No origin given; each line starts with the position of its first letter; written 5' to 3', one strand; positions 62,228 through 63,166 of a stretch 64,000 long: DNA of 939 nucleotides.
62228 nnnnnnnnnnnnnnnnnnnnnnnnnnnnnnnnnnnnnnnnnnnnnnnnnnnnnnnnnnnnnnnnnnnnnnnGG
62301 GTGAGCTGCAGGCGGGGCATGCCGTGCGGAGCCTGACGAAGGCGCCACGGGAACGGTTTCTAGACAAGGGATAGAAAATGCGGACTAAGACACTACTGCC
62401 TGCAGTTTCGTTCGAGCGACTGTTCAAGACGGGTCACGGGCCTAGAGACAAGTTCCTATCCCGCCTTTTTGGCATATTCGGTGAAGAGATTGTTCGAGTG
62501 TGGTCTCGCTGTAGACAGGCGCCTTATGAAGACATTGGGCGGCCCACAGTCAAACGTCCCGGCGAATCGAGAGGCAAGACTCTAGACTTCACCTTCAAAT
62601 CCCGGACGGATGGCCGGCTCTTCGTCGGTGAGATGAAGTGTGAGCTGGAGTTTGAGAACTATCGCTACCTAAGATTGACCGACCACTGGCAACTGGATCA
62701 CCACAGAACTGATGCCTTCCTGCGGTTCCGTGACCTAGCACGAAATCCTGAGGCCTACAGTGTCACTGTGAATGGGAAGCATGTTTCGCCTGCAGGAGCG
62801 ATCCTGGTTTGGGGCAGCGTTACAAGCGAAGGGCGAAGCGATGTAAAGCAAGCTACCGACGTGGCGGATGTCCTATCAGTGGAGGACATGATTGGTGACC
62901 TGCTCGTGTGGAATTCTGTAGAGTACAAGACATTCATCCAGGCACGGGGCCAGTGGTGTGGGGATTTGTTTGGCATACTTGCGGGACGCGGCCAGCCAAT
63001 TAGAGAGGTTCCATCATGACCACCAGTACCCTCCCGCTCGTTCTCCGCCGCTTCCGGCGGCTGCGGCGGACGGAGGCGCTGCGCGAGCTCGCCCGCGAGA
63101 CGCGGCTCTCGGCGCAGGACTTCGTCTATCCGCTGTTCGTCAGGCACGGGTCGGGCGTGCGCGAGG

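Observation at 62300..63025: Low-GC foreign ORF, with a PD-(D/E)xK-like motif, inserted into the tetrapyrrole operon directly upstream of hemB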

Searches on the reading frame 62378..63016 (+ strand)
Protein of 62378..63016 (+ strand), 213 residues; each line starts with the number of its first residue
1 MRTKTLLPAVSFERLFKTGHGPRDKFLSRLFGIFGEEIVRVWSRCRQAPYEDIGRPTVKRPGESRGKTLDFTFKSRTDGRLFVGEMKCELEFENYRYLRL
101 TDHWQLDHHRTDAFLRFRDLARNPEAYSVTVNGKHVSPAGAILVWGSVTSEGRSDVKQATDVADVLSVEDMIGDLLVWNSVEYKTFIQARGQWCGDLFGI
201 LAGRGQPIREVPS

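Call 6: search_protein_families(library=ncbifam, proteins=[window:62378-63016:+], max_evalue=10)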
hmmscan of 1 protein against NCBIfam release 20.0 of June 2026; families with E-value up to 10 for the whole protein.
window:62378-63016:+ (213 aa): 0 families

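Call 7: search_protein_families(library=padloc, proteins=[window:62378-63016:+], max_evalue=10)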
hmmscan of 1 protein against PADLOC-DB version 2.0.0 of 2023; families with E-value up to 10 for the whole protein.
window:62378-63016:+ (213 aa): 1 family
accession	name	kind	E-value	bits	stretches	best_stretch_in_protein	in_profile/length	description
PDLC00903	JAB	-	0.027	12.4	1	24-54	122-154/166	JAB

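Call 8: search_protein_families(library=pfam, proteins=[window:62378-63016:+], max_evalue=10)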
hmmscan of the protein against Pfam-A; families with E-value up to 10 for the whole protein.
window:62378-63016:+ (213 aa): 1 family
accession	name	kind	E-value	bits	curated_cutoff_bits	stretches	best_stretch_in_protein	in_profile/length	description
PF17113.10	AmpE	-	0.065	13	21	1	95-119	13-37/284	Regulatory signalling modulator protein AmpE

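Call 9: search_protein_families(library=phrogs, proteins=[window:62378-63016:+], max_evalue=10)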
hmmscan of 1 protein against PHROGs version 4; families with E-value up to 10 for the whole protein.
window:62378-63016:+ (213 aa): 1 family
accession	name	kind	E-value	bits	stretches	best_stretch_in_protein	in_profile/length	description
phrog_35397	-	unknown function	0.041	14.8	1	161-177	12-28/31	-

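Call 10: search_solved_structures(query=window:62378-63016:+, max_evalue=10)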
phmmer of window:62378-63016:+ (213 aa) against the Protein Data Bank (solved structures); distinct sequences matched with E-value up to 10: 1.
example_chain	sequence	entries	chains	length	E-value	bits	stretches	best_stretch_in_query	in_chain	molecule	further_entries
5yqj_A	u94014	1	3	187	0.48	13.1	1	29-105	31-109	Membrane-anchored lipid-binding protein LAM4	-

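Call 11: find_homologous_proteins(query=window:62378-63016:+, max_evalue=0.001)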
Query window:62378-63016:+ (213 aa): 174 proteins with E <= 0.001 among 426 candidates; the best 120 are listed.
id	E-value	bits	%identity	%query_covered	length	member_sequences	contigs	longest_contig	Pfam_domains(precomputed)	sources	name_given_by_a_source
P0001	9.9e-143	491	100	100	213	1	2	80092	-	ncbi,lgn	ncbi:MAG: hypothetical protein WBF66_03750 [Dehalococcoidia bacterium]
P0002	4.5e-105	368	79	95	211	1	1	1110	-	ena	-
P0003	4.3e-93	329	69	96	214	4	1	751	-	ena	-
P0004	2.7e-76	274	59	93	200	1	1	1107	-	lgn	-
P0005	8.9e-71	256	52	98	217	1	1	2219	-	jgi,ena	-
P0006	3.1e-69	251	56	93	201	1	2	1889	-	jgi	jgi:hypothetical protein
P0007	6.7e-69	250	57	96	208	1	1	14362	-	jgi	jgi:hypothetical protein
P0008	3.7e-68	247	56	93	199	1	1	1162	-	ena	-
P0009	5.4e-68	247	58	92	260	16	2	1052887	-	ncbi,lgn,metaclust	metaclust:status=active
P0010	9.1e-67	243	58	90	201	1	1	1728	-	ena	-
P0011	9.9e-67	243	57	89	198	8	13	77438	-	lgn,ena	-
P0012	3.9e-66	241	56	89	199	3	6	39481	-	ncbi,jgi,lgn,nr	ncbi:MAG: hypothetical protein C0P72_001645 [Clostridia bacterium]|nr:hypothetical protein [Clostrid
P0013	5.8e-65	237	55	91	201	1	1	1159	-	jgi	jgi:hypothetical protein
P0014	5.8e-65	237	54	93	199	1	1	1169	-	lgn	-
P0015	1.6e-64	235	53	96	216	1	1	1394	-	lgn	-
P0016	7.1e-64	233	54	93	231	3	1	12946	-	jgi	jgi:hypothetical protein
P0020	2.7e-63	231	54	92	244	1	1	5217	-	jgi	jgi:hypothetical protein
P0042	5.3e-59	217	51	96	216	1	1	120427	-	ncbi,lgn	ncbi:MAG: hypothetical protein WEE64_06600 [Dehalococcoidia bacterium]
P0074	9.7e-53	197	51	91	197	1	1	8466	-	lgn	-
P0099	1.5e-50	190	48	89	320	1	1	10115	-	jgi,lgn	-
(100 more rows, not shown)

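Call 13: find_encoding_contigs(protein=P0001, flank=10000, max_places=3)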
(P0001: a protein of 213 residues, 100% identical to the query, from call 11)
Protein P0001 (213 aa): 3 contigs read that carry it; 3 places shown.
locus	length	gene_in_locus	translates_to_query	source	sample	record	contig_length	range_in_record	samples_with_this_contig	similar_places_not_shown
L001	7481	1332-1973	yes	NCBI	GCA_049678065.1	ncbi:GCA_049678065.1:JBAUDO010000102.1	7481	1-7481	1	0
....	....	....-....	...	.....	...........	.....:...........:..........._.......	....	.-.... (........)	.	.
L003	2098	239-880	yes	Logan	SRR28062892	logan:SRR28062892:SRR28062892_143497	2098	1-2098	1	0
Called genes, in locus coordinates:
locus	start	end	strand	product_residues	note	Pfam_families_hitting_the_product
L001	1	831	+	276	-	PF02602:HEM4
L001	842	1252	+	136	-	PF00903:Glyoxalase, PF12681:Glyoxalase_2, PF22677:Ble-like_N (weak), PF18029:Glyoxalase_6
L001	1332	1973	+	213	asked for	-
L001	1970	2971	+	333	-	PF00490:ALAD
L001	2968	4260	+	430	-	PF00202:Aminotran_3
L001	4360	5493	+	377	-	PF00712:DNA_pol3_beta, PF02767:DNA_pol3_beta_2, PF02768:DNA_pol3_beta_3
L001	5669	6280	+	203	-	-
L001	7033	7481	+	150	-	PF02001:DUF134, PF08281:Sigma70_r4_2 (faint)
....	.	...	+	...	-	?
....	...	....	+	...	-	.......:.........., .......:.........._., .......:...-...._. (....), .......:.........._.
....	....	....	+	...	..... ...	-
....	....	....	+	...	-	?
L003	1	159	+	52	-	?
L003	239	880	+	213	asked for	-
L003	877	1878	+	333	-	PF00490:ALAD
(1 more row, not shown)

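Call 14: find_encoding_contigs(protein=P0042, flank=8000, max_places=2)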
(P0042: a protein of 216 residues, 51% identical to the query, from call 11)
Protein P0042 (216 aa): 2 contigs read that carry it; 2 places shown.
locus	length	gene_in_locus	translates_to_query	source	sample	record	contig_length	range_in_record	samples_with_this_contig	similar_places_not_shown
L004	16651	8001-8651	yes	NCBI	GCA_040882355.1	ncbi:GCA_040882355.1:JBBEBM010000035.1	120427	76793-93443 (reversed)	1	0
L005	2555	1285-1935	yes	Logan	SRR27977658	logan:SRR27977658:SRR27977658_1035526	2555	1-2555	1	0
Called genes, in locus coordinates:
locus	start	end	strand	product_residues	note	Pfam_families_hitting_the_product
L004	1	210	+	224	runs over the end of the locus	PF13241:NAD_binding_7, PF14824:Sirohm_synth_M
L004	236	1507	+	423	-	PF05201:GlutR_N, PF01488:Shikimate_DH, PF00745:GlutR_dimer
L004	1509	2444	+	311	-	PF01379:Porphobil_deam, PF03900:Porphobil_deamC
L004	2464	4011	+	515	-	PF00590:TP_methylase, PF02602:HEM4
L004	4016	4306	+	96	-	-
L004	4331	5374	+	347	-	PF13271:DUF4062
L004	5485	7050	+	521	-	PF00501:AMP-binding, PF13193:AMP-binding_C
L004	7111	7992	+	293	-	PF09754:PAC2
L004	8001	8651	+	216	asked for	-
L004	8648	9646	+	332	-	PF00490:ALAD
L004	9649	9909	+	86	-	PF04362:Iron_traffic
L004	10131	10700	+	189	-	PF01872:RibD_C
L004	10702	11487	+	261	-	PF00702:Hydrolase, PF13419:HAD_2, PF13242:Hydrolase_like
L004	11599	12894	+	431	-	PF00202:Aminotran_3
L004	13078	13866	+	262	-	PF03009:GDPD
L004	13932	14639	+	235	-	PF00300:His_Phos_1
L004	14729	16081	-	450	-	PF00890:FAD_binding_2, PF01266:DAO, PF01494:FAD_binding_3 (weak), PF01593:Amino_oxidase, PF03486:HI0933_like (faint), PF07992:Pyr_redox_2 (faint), PF12831:FAD_oxidored, PF13450:NAD_binding_8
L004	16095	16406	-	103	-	PF13490:zf-HC2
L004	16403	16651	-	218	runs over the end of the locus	PF04542:Sigma70_r2, PF08281:Sigma70_r4_2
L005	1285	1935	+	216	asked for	-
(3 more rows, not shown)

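Call 15: find_encoding_contigs(protein=P0009, flank=8000, max_places=2)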
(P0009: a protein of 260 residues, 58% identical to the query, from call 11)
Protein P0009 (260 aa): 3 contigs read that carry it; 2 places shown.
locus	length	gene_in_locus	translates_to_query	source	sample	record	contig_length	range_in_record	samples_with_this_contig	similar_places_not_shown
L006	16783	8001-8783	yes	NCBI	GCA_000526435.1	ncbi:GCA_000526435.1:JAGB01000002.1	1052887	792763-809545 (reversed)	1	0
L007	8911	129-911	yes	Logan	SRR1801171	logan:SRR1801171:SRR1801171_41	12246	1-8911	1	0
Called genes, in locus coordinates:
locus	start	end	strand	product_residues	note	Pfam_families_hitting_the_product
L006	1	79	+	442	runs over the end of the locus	PF02811:PHP (weak)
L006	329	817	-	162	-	PF04525:LOR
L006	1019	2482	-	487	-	PF00672:HAMP, PF00512:HisKA, PF02518:HATPase_c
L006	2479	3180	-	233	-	PF00072:Response_reg, PF00486:Trans_reg_C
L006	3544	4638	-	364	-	PF13936:HTH_38, PF13384:HTH_23 (weak), PF00665:rve (weak)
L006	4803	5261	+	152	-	PF00383:dCMP_cyt_deam_1, PF14437:MafB19-deam, PF14439:Bd3614-deam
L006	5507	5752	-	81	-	-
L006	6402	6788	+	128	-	PF00293:NUDIX, PF14815:NUDIX_4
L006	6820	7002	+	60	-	PF03747:ADP_ribosyl_GH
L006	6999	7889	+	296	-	PF03747:ADP_ribosyl_GH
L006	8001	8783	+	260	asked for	-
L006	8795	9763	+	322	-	PF22722:NA-iREase1 (weak)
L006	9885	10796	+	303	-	PF04018:VCA0040-like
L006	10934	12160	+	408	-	PF00579:tRNA-synt_1b, PF22421:SYY_C-terminal, PF01479:S4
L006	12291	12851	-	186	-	PF12844:HTH_19, PF13443:HTH_26, PF13560:HTH_31 (weak), PF01381:HTH_3, PF07883:Cupin_2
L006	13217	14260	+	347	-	PF08240:ADH_N, PF16912:Glu_dehyd_C, PF00107:ADH_zinc_N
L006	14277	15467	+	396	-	PF00155:Aminotran_1_2, PF00266:Aminotran_5, PF01053:Cys_Met_Meta_PP, PF01212:Beta_elim_lyase (weak), PF00202:Aminotran_3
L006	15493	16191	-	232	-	PF04298:Zn_peptidase_2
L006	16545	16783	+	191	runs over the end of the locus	PF04011:LemA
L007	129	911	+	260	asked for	-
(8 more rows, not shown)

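Call 16: find_encoding_contigs(protein=P0012, flank=8000, max_places=2)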
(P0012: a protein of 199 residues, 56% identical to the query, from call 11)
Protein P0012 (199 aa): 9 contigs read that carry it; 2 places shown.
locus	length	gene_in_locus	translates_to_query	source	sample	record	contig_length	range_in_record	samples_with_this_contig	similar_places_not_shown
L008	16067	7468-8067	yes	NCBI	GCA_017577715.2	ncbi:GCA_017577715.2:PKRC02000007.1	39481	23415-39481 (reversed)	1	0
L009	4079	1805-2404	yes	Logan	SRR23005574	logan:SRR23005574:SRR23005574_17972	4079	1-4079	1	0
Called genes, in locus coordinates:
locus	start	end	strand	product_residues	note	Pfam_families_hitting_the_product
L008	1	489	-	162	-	PF04525:LOR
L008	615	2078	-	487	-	PF00672:HAMP, PF00512:HisKA, PF02518:HATPase_c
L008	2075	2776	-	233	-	PF00072:Response_reg, PF00486:Trans_reg_C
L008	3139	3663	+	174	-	PF00857:Isochorismatase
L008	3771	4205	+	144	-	PF00383:dCMP_cyt_deam_1, PF14437:MafB19-deam, PF14439:Bd3614-deam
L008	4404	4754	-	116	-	-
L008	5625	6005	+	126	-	PF00293:NUDIX, PF14815:NUDIX_4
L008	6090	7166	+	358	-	PF03747:ADP_ribosyl_GH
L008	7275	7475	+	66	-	-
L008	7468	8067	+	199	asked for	-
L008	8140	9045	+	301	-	PF04018:VCA0040-like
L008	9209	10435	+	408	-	PF00579:tRNA-synt_1b, PF22421:SYY_C-terminal, PF01479:S4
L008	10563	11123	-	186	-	PF12844:HTH_19, PF13443:HTH_26, PF13560:HTH_31 (weak), PF01381:HTH_3, PF07883:Cupin_2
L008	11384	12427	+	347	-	PF08240:ADH_N, PF16912:Glu_dehyd_C, PF00107:ADH_zinc_N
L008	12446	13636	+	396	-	PF00155:Aminotran_1_2, PF00266:Aminotran_5 (weak), PF01053:Cys_Met_Meta_PP, PF01212:Beta_elim_lyase (weak), PF00202:Aminotran_3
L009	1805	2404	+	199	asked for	-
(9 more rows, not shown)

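Call 22: find_related_loci(query=A1, collection=genome_contigs, flank=8000)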
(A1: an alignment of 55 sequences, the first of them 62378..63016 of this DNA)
Query A1 (213 aa) in genome_contigs; peptide patterns used: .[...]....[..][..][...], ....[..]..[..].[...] (x = any residue, [..] = any of these).
89 stretches matched a pattern; 59 encode a relative of the query (tblastn E <= 1e-3); 59 distinct loci.
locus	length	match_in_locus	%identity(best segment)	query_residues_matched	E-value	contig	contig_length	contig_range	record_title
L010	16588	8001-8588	58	4-198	4e-72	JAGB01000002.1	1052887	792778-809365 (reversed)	Caldicoprobacter oshimai DSM 21659 K363DRAFT_scaffold00002.2_C, whole genome shotgun sequence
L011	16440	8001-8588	58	4-198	4e-71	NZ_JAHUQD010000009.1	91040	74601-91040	Caldicoprobacter algeriensis strain TH7C1 NODE_9_length_91040_cov_41.199047, whole genome shotgun sequence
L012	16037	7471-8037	56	10-198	3e-71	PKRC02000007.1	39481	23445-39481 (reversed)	MAG: Clostridia bacterium isolate ZC4RG12 NODE_671_length_39481_cov_43.761300, whole genome shotgun sequence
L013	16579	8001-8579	53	10-202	6e-68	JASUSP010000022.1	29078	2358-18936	MAG: Tepidanaerobacteraceae bacterium isolate DJKA97_NP-J24_bin.14 scaffold_423, whole genome shotgun sequence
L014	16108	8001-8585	52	10-204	3e-67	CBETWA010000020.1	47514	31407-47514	MAG TPA_asm: uncultured bacterium isolate SRR13515398_concoct_14 genome assembly, contig: ERZ25510404.66, whole genome s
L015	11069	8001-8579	54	10-202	7e-66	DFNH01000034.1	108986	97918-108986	MAG TPA_asm: Firmicutes bacterium UBA3572 UBA3572_contig_119, whole genome shotgun sequence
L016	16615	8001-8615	51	6-210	4e-63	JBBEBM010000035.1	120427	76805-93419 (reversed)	MAG: Dehalococcoidia bacterium isolate LejiaF_67_20 Lejia_F_234_length_120427_cov_12, whole genome shotgun sequence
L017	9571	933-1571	50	9-213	6e-63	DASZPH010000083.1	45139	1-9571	MAG TPA_asm: Pirellulales bacterium isolate SMAG_U5966 k141_720627, whole genome shotgun sequence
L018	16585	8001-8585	52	3-198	2e-62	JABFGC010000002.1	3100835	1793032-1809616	MAG: Chloroflexota bacterium isolate CFX11 c_000000001160, whole genome shotgun sequence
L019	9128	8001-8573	50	12-202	2e-61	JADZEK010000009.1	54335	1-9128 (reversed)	MAG: Anaerolineales bacterium isolate SJ819 c_000000083383, whole genome shotgun sequence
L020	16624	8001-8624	48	12-213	1e-60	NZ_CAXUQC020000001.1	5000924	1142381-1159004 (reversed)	Rhizobacter sp. LjRoot28 LJR028c1, whole genome shotgun sequence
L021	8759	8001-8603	46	1-201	3e-60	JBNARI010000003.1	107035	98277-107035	MAG: Bacillota bacterium isolate Kamch4316-2DMB-11 bin14_IDBA_re-assembly_contigs.fa-3, whole genome shotgun sequence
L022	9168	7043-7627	50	11-205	2e-59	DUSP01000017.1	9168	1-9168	MAG TPA_asm: Clostridia bacterium isolate AS04akNAM_48 45559_AS04, whole genome shotgun sequence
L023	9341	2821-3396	48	10-201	3e-59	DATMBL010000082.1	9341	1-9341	MAG TPA_asm: Candidatus Eisenbacteria bacterium isolate SMAG_U13352 k141_585935, whole genome shotgun sequence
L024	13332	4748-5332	49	12-201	1e-58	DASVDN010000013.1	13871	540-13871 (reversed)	MAG TPA_asm: Nitrolancea sp. isolate SMAG_U2034 k141_1552508, whole genome shotgun sequence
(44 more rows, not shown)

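Call 25: find_encoding_contigs(protein=P0002, flank=5000, max_places=2)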
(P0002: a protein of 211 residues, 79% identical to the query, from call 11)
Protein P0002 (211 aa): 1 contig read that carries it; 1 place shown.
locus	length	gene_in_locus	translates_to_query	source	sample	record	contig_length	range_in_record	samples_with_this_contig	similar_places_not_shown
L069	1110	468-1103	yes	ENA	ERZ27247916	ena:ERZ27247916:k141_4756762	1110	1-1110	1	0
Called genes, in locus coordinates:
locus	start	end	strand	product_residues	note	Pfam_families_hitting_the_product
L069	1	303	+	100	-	?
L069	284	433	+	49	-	-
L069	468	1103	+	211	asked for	-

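Call 26: find_encoding_contigs(protein=P0003, flank=5000, max_places=2)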
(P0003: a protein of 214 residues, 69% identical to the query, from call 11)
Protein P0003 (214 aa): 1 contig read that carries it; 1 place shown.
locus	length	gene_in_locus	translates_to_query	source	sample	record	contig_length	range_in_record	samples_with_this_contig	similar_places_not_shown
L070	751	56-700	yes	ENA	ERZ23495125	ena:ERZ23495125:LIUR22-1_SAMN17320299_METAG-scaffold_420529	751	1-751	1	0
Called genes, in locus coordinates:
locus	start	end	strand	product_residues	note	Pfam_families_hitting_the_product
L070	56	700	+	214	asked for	-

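Call 27: find_encoding_contigs(protein=P0004, flank=5000, max_places=2)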
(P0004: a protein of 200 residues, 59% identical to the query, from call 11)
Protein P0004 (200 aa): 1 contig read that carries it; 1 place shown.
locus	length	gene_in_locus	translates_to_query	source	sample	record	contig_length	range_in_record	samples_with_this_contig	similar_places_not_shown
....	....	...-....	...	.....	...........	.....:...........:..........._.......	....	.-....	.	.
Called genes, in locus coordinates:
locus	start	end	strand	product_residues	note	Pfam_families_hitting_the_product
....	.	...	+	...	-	?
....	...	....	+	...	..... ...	-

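Call 28: find_encoding_contigs(protein=P0007, flank=8000, max_places=2)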
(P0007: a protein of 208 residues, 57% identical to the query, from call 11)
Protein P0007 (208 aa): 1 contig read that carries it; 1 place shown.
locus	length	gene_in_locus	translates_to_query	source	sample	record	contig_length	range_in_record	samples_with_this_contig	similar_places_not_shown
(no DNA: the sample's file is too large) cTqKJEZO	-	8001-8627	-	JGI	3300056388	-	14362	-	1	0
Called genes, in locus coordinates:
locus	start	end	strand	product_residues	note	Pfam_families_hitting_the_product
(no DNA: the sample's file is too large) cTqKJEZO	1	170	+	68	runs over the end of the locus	-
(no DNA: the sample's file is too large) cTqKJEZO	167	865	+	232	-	PF13241:NAD_binding_7, PF14824:Sirohm_synth_M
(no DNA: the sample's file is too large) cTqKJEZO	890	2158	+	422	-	PF05201:GlutR_N, PF01488:Shikimate_DH, PF00745:GlutR_dimer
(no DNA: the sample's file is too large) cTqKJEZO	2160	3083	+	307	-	PF01379:Porphobil_deam, PF03900:Porphobil_deamC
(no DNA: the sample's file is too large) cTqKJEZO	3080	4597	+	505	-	PF00590:TP_methylase, PF02602:HEM4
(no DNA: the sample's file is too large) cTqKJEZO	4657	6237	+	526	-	PF00501:AMP-binding, PF13193:AMP-binding_C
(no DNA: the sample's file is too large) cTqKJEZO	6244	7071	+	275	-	PF01925:TauE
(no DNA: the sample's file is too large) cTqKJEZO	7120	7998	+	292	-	PF09754:PAC2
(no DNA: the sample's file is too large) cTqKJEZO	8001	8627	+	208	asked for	-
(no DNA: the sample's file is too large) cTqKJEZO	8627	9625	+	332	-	PF00490:ALAD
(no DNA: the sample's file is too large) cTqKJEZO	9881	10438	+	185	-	PF01872:RibD_C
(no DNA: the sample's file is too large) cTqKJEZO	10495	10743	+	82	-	PF04362:Iron_traffic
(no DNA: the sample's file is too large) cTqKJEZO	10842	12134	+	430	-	PF00202:Aminotran_3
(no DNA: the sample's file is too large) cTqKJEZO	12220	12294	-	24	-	?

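Call 30: predict_structure(alignment_id=A1)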
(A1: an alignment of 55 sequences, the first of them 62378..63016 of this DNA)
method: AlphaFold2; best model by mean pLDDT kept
length: 213 residues; sequences in the alignment: 55
mean_pLDDT: 93.4   pTM: 0.88
mean pLDDT of the five models: 93.4, 93.2, 93.3, 93.2, 92.6
residues with pLDDT >= 90: 184; 70-90: 19; 50-70: 5; < 50: 5
segments of 3 or more residues with pLDDT < 50: 1-5
pLDDT, mean of each block of 10 residues (from residue 1): 57 94 94 97 99 98 97 99 94 88 96 98 98 98 98 98 98 98 98 95 83 60
secondary structure, 60 per line:
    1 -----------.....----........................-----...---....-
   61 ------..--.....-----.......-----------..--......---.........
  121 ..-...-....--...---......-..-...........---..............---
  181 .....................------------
elements in order: H12-16 H21-44 E50-52 E56-59 E71-75 E81-87 H103-108 H112-122 E128-131 E134-136 E140-145 H150-160 E164-167 H168-177 H181-201
